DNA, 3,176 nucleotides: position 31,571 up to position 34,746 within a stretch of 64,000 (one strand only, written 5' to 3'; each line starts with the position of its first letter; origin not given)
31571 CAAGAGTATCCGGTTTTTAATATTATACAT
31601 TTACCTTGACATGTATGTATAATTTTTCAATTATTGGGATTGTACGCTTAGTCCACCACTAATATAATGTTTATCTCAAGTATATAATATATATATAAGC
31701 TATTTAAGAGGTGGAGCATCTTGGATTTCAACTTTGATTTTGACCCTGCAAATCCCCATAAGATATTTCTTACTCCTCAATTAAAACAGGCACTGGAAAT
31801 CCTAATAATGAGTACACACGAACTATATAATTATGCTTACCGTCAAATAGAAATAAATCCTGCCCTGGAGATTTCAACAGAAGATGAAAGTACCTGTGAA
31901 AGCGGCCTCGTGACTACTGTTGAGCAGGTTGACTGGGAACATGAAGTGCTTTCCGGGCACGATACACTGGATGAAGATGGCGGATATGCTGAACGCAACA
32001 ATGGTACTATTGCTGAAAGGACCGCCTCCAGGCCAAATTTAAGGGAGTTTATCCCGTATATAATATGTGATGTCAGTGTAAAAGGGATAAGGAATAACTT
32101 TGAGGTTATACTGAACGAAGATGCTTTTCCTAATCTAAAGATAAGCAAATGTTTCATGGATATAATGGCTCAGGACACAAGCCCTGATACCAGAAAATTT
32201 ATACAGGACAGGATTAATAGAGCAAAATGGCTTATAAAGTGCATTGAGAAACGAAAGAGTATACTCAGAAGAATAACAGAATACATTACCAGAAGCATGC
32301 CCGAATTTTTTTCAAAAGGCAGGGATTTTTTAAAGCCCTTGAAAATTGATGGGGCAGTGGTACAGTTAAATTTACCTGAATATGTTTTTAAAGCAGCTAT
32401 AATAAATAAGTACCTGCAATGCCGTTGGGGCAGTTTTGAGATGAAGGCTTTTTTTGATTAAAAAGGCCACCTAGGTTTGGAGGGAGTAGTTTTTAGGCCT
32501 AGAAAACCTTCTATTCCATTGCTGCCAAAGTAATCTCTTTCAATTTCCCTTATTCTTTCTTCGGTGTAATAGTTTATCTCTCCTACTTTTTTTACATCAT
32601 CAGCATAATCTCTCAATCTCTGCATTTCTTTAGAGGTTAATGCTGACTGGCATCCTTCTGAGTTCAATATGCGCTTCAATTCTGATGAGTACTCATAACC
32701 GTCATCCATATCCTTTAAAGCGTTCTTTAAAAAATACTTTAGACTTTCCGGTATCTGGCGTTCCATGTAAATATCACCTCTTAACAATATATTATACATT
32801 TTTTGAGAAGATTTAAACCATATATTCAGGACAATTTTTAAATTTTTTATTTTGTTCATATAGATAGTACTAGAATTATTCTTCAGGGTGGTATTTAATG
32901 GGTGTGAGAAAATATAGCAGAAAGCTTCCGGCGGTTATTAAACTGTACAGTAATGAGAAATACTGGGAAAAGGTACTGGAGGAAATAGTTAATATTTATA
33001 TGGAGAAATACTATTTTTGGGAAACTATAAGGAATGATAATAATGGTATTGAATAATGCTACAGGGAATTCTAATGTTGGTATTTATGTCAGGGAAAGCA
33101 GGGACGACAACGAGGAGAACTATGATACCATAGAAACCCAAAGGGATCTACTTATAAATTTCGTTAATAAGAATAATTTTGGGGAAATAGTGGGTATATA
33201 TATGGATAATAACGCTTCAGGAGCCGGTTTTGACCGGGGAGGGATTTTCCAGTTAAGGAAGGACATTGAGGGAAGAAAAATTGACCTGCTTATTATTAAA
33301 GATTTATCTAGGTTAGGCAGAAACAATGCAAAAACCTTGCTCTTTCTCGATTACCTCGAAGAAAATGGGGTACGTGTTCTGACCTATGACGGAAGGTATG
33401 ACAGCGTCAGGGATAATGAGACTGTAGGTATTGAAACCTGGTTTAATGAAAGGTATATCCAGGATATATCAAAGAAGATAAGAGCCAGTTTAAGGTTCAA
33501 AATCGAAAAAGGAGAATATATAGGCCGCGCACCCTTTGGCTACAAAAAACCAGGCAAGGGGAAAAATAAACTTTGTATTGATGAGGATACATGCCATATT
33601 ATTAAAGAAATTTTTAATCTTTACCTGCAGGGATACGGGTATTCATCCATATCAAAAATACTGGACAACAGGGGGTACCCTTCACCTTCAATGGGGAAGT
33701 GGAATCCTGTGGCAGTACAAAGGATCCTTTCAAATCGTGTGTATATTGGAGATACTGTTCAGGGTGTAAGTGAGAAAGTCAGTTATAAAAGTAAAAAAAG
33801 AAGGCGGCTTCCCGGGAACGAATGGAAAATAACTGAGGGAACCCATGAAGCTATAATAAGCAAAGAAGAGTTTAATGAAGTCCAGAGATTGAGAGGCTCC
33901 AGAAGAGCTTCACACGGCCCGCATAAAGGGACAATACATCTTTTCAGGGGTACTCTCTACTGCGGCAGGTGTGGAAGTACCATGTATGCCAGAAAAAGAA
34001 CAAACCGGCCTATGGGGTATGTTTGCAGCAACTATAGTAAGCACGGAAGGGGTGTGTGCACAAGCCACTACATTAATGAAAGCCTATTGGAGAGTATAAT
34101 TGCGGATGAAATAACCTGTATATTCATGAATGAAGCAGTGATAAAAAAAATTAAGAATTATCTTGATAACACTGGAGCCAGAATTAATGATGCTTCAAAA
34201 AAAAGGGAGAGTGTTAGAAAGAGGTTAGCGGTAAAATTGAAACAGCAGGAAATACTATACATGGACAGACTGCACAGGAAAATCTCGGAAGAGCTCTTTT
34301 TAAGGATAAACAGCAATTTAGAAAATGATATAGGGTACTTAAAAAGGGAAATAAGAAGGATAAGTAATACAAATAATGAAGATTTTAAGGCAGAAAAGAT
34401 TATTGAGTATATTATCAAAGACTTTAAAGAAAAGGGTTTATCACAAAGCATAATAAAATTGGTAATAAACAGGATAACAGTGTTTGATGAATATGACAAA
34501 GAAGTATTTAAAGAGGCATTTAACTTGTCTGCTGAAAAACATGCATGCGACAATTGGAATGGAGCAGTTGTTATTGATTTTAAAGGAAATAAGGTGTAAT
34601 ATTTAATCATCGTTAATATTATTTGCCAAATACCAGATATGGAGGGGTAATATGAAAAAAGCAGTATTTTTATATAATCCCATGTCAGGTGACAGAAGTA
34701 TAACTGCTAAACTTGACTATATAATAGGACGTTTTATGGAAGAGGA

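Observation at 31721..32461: Mini sigma-54-like protein that keeps region I and part of the DNA-binding region but lacks the core-binding domain and RpoN box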

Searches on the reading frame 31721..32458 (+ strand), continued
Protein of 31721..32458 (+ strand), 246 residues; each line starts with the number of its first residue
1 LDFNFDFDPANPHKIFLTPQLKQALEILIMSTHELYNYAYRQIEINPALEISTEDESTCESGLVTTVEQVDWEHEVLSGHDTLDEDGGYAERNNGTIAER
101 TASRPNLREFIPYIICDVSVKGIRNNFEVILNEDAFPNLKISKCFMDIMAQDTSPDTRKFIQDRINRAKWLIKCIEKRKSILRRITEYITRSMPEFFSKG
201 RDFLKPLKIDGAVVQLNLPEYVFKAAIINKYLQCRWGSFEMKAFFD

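Call 31: find_related_loci(query=A1, collection=genome_contigs, flank=10000)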
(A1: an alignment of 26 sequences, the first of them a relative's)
Query A1 (246 aa) in genome_contigs; peptide patterns used: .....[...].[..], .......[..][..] (x = any residue, [..] = any of these).
98 stretches matched a pattern; 46 encode a relative of the query (tblastn E <= 1e-3); 46 distinct loci.
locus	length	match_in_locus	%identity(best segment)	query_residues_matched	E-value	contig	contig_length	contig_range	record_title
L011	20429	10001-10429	46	108-245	2e-37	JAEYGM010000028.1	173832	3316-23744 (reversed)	MAG: Bacillota bacterium isolate OH_HFB_289 k127_242173, whole genome shotgun sequence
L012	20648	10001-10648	29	1-245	2e-36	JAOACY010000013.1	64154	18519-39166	MAG: Clostridia bacterium isolate SKW22 k141_40118, whole genome shotgun sequence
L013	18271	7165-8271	45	19-245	3e-36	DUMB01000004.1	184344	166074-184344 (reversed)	MAG TPA_asm: Clostridiaceae bacterium isolate AS04akNAM_34 5064_AS04, whole genome shotgun sequence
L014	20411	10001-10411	42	109-245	5e-34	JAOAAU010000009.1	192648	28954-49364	MAG: Clostridia bacterium isolate SKW158 k141_193100, whole genome shotgun sequence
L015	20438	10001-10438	42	104-245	1e-33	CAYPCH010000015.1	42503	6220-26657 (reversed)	MAG TPA_asm: uncultured Oscillospiraceae bacterium isolate binchicken_co39_591 genome assembly, contig: NODE_2120_length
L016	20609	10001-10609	33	63-245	6e-33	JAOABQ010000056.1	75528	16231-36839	MAG: Clostridia bacterium isolate SKW182 k141_1164565, whole genome shotgun sequence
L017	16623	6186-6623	41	104-245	1e-32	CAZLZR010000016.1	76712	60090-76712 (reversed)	MAG TPA_asm: uncultured Acetivibrio sp. isolate binchicken_co152_19 genome assembly, contig: NODE_372_length_76712_cov_1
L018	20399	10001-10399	43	113-245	2e-32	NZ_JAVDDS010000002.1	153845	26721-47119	Herbivorax sp. ANBcel31 2, whole genome shotgun sequence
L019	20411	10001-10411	38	109-245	2e-32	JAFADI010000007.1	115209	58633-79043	MAG: Bacillota bacterium isolate OH_SBB_72 k127_250425, whole genome shotgun sequence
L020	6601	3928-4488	37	75-245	4e-32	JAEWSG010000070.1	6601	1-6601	MAG: Bacillota bacterium isolate OH_SBrB_95 k127_235482, whole genome shotgun sequence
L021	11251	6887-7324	39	104-245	1e-30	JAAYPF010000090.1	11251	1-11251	MAG: Clostridiaceae bacterium isolate AS22ysBPME_170 77719_AS22, whole genome shotgun sequence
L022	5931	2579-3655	38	1-246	9e-30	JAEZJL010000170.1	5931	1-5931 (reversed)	MAG: Bacillota bacterium isolate OH_CDB_236 k127_1771471, whole genome shotgun sequence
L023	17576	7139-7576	39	104-245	1e-29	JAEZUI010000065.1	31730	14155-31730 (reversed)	MAG: Bacillota bacterium isolate OH_PDB_83 k127_839636, whole genome shotgun sequence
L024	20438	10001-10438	37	104-245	1e-28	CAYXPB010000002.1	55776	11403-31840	MAG TPA_asm: uncultured Acetivibrio sp. isolate binchicken_co39_530 genome assembly, contig: NODE_1279_length_55776_cov_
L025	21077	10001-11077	38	1-246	2e-28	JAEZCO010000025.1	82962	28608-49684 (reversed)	MAG: Bacillota bacterium isolate OH_CBrB_255 k127_2194896, whole genome shotgun sequence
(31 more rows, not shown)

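Call 49: predict_structure(alignment_id=A1)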
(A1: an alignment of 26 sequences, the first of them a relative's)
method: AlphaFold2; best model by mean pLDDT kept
length: 246 residues; sequences in the alignment: 26
mean_pLDDT: 76.8   pTM: 0.71
mean pLDDT of the five models: 76.8, 75.6, 75.3, 75.1, 75.0
residues with pLDDT >= 90: 154; 70-90: 16; 50-70: 13; < 50: 63
segments of 3 or more residues with pLDDT < 50: 55-111
pLDDT, mean of each block of 10 residues (from residue 1): 55 63 94 95 95 53 32 32 29 29 38 84 92 95 91 92 95 97 98 95 95 94 95 96 96
secondary structure, 60 per line:
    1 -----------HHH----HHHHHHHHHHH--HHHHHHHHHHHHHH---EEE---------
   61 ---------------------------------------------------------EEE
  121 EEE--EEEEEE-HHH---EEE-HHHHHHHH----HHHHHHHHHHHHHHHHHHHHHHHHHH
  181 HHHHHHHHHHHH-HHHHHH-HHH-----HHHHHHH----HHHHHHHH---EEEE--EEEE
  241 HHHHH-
elements in order: H19-29 H32-45 E49-51 E118-123 E126-131 E139-141 H143-150 H155-192 H194-199 H209-215 H220-227 E231-234 E237-240 H241-245

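Call 52: search_protein_families(library=pfam, proteins=[L011:13487-15094:-, L011:15332-16354:+, L011:16372-17577:-, L011:17819-19135:+, L011:19171-19980:+, L011:11301-12881:+], max_evalue=0.00001)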
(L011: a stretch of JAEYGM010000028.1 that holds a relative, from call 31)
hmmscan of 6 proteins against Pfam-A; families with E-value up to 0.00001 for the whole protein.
L011:13487-15094:- (535 aa): 1 family
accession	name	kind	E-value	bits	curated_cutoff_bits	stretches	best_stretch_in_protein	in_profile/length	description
PF00404.24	Dockerin_1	-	1.3e-08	35.3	22.9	1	64-117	3-57/57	Dockerin type I domain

L011:15332-16354:+ (341 aa): 2 families
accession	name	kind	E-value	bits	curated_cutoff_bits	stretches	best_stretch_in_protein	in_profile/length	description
PF13487.12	HD_5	-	6.7e-14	52.4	27.2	1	175-272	74-169/170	HD domain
PF01966.28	HD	-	7.3e-10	39.6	22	1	134-240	2-115/116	HD domain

L011:16372-17577:- (401 aa): 2 families
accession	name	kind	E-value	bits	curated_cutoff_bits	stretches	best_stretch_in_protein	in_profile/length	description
PF10143.14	PhosphMutase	-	1.4e-62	211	21.5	1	36-204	1-170/170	2,3-bisphosphoglycerate-independent phosphoglycerate mutase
PF01676.23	Metalloenzyme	-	9.3e-42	143.7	24.3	1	1-379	2-229/252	Metalloenzyme superfamily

L011:17819-19135:+ (439 aa): 0 families

L011:19171-19980:+ (270 aa): 1 family
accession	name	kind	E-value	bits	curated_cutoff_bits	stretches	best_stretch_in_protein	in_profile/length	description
PF00899.27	ThiF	-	2.7e-40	138.5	28.1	1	24-268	6-208/238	ThiF family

L011:11301-12881:+ (527 aa): 3 families
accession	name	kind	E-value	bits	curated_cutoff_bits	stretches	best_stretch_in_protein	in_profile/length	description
PF07508.19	Recombinase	-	2.5e-23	82.7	21.1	1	183-295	2-101/102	Recombinase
PF00239.26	Resolvase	-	5.5e-21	75.6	23.3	1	15-159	3-144/145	Resolvase, N terminal domain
PF13408.12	Zn_ribbon_recom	-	3.2e-13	50.3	25.3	1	309-360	1-51/58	Recombinase zinc beta ribbon domain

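Call 53: fold_search(model_id=the predicted structure, library=pdb)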
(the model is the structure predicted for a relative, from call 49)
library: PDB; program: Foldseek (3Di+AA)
matches with E <= 10: 116; with E <= 0.001: 21
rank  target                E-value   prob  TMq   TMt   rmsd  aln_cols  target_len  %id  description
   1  9msf_M                3.8e-11  1.00  0.64  0.38  15.0       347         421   19  de novo SigN RNA polymerase transcription initiation intermediate with post-catalytic bEBP state (RPi1 closed ring) (released 2025-08-13)
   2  8f1k_M                4.2e-11  1.00  0.67  0.41  12.3       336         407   20  SigN RNA polymerase early-melted intermediate bound to full duplex DNA fragment dhsU36 (-12T) (released 2023-04-05)
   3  9mse_M                4.5e-11  1.00  0.64  0.38  14.1       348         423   19  de novo SigN RNA polymerase transcription initiation intermediate with pre-catalytic bEBP state (RPi1 open ring) (released 2025-08-13)
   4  8f1i_M                5.0e-11  1.00  0.66  0.41  12.8       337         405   20  SigN RNA polymerase early-melted intermediate bound to mismatch fragment dhsU36mm1 (-12T) (released 2023-04-05)
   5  8f1j_M                9.0e-11  1.00  0.66  0.41  12.9       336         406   19  SigN RNA polymerase early-melted intermediate bound to mismatch DNA fragment dhsU36mm2 (-12A) (released 2023-04-05)
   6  9msg_M                1.3e-10  1.00  0.64  0.35  16.9       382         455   18  De novo SigN RNA polymerase transcription initiation intermediate with bound SigN-RII (released 2025-08-13)
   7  7qwp_M                7.0e-10  1.00  0.64  0.40  13.3       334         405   21  CryoEM structure of bacterial transcription close complex (RPc) (released 2022-11-09)
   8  7qv9_M                4.3e-09  1.00  0.65  0.39  14.8       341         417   19  CryoEM structure of bacterial transcription intermediate complex mediated by activator PspF (released 2022-11-09)
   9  9q97_M                4.9e-09  1.00  0.51  0.31   1.8       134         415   30  CryoEM structure of bacterial transcription intermediate complex mediated by activator PspF containing nifH promoter D (released 2025-03-26)
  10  9q92_M                9.8e-09  1.00  0.50  0.30   2.0       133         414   30  CryoEM structure of bacterial transcription intermediate complex mediated by activator PspF containing nifH promoter D (released 2025-07-16)
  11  5ui8_M                6.0e-08  1.00  0.59  0.39  13.0       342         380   19  structure of sigmaN-holoenzyme (released 2017-02-22)
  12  7qxi_M                9.7e-08  1.00  0.61  0.38  14.8       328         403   21  Cryo-EM structure of RNA polymerase-sigma54 holo enzyme with promoter DNA closed complex (released 2022-11-09)
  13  9q91_M                2.5e-07  1.00  0.48  0.29   2.3       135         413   30  CryoEM structure of bacterial transcription intermediate complex mediated by activator PspF containing nifH promoter D (released 2025-04-02)
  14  9msh_M                2.3e-06  1.00  0.42  0.29   3.3       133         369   29  de novo SigN RNA polymerase open complex (RPo) (released 2025-08-13)
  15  9msj_M                2.3e-06  1.00  0.44  0.30   2.8       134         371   29  de novo SigN RNA polymerase NTP-bound open complex (RPo+2A) (released 2025-08-13)
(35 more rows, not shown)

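Call 54: search_protein_representatives(protein=P0001)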
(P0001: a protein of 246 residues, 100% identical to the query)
Query: 246 residues. Proteins with E-value up to 0.001 (for the whole library): 5773; up to 1e-10: 2317; up to 1e-30: 14. The best 150 are listed.
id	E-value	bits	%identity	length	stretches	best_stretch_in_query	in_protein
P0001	1.3e-164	561.7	100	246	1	1-246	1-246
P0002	1.2e-57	211.5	43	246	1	1-245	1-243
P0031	4.4e-45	170.3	38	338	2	112-244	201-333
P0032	1.5e-42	162.1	45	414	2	112-246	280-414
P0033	1.7e-42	161.8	40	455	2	112-245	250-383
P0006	5.4e-38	147.2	41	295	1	1-245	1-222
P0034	1.7e-37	145.5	38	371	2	115-245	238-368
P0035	2.0e-37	145.3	35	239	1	1-245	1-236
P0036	4.4e-36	140.9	41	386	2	111-245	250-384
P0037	1.5e-34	135.9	34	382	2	116-246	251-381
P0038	2.7e-34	135.0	34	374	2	111-245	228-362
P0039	3.4e-33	131.4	38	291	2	96-245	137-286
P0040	3.9e-32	128.0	37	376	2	117-245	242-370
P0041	1.6e-31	126.0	39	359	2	108-245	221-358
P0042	1.1e-30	123.2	33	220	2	111-245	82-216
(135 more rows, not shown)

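Call 58: search_protein_families(library=phrogs, proteins=[window:31721-32458:+], max_evalue=0.01)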
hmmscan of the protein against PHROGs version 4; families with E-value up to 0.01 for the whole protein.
window:31721-32458:+ (246 aa): 0 families

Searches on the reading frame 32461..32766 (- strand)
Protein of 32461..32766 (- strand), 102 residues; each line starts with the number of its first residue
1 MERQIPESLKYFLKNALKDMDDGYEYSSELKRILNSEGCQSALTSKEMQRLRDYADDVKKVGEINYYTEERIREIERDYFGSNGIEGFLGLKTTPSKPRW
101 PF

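Call 41: search_protein_families(library=ncbifam, proteins=[window:32461-32766:-], max_evalue=0.01)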
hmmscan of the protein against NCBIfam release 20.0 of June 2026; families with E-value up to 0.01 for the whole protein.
window:32461-32766:- (102 aa): 0 families

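Call 58: search_protein_families(library=phrogs, proteins=[window:32461-32766:-], max_evalue=0.01)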
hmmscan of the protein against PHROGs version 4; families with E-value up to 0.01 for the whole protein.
window:32461-32766:- (102 aa): 0 families

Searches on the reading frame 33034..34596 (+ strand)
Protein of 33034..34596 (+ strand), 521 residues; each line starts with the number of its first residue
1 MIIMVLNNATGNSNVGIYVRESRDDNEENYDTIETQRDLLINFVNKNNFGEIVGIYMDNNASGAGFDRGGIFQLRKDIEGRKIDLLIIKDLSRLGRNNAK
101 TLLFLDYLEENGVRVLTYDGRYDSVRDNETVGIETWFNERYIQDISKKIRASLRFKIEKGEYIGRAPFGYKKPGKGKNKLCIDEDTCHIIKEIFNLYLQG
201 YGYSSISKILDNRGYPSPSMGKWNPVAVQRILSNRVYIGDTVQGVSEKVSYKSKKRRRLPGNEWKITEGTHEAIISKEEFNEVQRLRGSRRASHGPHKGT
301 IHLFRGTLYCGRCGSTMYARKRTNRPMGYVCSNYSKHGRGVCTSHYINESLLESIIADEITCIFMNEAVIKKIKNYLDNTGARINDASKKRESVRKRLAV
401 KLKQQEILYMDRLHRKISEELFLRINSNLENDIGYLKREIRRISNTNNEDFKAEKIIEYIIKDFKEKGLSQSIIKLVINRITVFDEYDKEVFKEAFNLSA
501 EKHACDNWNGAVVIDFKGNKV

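Call 11: search_protein_families(library=pfam, proteins=[window:33034-34596:+], max_evalue=0.001)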
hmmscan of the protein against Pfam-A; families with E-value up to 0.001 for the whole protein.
window:33034-34596:+ (521 aa): 3 families
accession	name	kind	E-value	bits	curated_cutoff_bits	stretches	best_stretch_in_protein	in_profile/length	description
PF07508.19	Recombinase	-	5.3e-29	100.9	21.1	1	184-287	1-99/102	Recombinase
PF00239.26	Resolvase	-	3.5e-19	69.8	23.3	1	17-161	3-144/145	Resolvase, N terminal domain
PF13408.12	Zn_ribbon_recom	-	1.2e-16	61.3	25.3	1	303-360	1-57/58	Recombinase zinc beta ribbon domain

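Call 41: search_protein_families(library=ncbifam, proteins=[window:33034-34596:+], max_evalue=0.01)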
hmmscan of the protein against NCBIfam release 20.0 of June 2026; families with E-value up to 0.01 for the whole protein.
window:33034-34596:+ (521 aa): 6 families
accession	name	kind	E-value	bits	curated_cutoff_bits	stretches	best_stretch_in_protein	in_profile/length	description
NF047343.1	SCCmet_CcrB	equivalog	5.9e-40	137.4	900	1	13-455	7-448/542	cassette chromosome recombinase CcrB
NF047347.1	SCCmet_CcrC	equivalog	3.9e-34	118.1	900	1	14-459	4-465/558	cassette chromosome recombinase CcrC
NF041201.1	recomb_XisF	equivalog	7.7e-32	110.8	375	1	53-436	32-425/465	fdxN element excision recombinase XisF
NF047344.1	SCCmet_CcrA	equivalog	1e-28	100.6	700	1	30-426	15-385/442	cassette chromosome recombinase CcrA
NF049883.1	resolv_YneB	equivalog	5e-14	52.3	175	1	17-215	4-194/211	YneB family resolvase-like protein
NF009949.0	PRK13413.1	equivalog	5.6e-05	22.9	272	1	30-165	12-147/203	master DNA invertase Mpi family serine-type recombinase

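Call 58: search_protein_families(library=phrogs, proteins=[window:33034-34596:+], max_evalue=0.01)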
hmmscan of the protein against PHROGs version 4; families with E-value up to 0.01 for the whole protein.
window:33034-34596:+ (521 aa): 3 families
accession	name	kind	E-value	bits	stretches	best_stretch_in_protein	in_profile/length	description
phrog_95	-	integration and excision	2.8e-99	334.5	1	11-491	86-563/651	integrase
phrog_125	-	DNA, RNA and nucleotide metabolism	2e-25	90.8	1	10-289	17-250/254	DNA invertase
phrog_7701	-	DNA, RNA and nucleotide metabolism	0.00016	23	0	164-242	2-68/137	DNA invertase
